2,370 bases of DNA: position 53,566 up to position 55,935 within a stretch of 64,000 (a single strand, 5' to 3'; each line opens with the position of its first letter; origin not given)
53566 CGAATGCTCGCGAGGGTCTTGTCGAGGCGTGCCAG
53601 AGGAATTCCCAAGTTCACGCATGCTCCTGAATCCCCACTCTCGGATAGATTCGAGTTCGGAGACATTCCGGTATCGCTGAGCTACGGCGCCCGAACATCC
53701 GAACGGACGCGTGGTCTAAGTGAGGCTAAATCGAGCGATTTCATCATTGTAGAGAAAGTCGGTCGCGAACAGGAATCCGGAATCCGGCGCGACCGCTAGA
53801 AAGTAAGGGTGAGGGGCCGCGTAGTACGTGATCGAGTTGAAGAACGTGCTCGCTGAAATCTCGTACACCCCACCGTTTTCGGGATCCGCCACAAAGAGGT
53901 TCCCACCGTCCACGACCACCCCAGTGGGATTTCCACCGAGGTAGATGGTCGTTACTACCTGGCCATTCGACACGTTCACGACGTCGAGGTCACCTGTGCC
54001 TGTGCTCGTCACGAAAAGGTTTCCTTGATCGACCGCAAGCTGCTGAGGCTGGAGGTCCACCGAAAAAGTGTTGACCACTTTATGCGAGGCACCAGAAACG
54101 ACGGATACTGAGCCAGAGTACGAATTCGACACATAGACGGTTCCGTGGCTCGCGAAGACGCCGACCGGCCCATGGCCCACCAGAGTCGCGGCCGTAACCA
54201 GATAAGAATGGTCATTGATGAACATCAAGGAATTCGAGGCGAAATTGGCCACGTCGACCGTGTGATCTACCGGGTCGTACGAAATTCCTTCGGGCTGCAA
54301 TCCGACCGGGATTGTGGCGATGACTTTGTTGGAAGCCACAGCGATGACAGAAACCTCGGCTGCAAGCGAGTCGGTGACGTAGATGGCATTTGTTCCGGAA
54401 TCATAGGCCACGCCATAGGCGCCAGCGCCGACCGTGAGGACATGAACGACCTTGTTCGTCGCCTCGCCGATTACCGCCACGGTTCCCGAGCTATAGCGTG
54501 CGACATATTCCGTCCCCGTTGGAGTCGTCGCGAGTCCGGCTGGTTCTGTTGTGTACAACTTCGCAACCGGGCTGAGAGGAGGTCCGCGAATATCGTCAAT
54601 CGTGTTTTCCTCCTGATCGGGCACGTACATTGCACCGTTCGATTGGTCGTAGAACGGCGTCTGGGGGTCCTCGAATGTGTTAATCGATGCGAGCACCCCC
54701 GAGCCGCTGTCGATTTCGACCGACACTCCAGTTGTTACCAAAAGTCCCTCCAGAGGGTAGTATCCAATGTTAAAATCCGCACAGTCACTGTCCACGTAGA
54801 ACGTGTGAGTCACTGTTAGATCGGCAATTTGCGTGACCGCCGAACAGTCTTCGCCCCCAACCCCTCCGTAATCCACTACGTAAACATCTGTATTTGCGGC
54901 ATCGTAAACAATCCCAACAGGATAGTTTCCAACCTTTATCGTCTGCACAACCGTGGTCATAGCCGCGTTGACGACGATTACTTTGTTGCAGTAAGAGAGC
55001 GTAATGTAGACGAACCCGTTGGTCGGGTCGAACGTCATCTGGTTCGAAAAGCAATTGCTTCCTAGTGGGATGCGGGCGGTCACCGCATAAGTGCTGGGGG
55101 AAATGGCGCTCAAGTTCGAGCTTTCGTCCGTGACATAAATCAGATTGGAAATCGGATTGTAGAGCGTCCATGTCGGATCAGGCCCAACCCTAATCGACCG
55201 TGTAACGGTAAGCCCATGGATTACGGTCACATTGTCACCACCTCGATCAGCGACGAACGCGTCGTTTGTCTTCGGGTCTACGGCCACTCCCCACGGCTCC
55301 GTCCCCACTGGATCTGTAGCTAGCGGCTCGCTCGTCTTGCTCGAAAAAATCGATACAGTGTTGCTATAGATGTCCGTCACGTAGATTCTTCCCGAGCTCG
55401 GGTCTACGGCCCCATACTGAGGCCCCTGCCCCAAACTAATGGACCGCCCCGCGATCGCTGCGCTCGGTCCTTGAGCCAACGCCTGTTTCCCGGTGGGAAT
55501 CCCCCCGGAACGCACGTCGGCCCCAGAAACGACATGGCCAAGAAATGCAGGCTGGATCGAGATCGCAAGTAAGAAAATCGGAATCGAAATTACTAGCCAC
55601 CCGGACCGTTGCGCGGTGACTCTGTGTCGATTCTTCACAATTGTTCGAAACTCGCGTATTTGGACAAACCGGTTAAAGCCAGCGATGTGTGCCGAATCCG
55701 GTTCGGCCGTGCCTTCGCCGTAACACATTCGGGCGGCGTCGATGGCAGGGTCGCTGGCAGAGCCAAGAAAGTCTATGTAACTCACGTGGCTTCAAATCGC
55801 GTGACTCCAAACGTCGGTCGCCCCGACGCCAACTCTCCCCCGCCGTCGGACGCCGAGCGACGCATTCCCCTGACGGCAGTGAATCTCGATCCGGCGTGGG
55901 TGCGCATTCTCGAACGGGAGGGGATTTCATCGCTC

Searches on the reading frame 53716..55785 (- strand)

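Call 11: search_protein_families(library=ncbifam, proteins=[window:53716-55785:-], max_evalue=0.00001)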
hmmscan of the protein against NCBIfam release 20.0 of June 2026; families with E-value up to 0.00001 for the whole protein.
window:53716-55785:- (689 aa): 7 families
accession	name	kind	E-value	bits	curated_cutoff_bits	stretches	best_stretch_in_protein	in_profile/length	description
TIGR02276.1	beta_rpt_yvtn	repeat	5.6e-42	141.5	27.85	3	467-504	5-42/42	beta-propeller repeat protein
TIGR03866.1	PQQ_ABC_repeats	subfamily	2.7e-37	128.5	287.3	2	384-578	11-209/310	PQQ-dependent catabolism-associated beta-propeller protein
NF052280.1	7_blade_YncE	equivalog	9.1e-21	74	400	0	497-675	128-316/338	7-bladed beta-propeller protein YncE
NF052340.1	hydrazine_beta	equivalog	5.6e-18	65.1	560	0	547-631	44-132/372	hydrazine synthase subunit beta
NF052460.1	L-NosZ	equivalog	7.1e-14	51.2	700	1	120-219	132-233/480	clade III lactonase-type nitrous-oxide reductase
NF052342.1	hydrazine_BC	exception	2.8e-10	39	1250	0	541-625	44-130/690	hydrazine synthase subunit beta-gamma fusion subunit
NF048007.1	MmpL3Stblzr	equivalog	2.3e-09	36.9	600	0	263-309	244-290/366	MmpL3/TtfA transport complex stabilizer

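Call 12: search_protein_families(library=pfam, proteins=[window:53716-55785:-], max_evalue=0.00001)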
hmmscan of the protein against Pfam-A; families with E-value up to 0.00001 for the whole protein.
window:53716-55785:- (689 aa): 2 families
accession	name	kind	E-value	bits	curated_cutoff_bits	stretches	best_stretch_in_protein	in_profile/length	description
PF01436.27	NHL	-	6.1e-13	48.5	20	0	163-182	3-21/28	NHL repeat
PF21783.3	YNCE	-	2.2e-07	31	27.1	0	460-526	34-100/339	YNCE-like beta-propeller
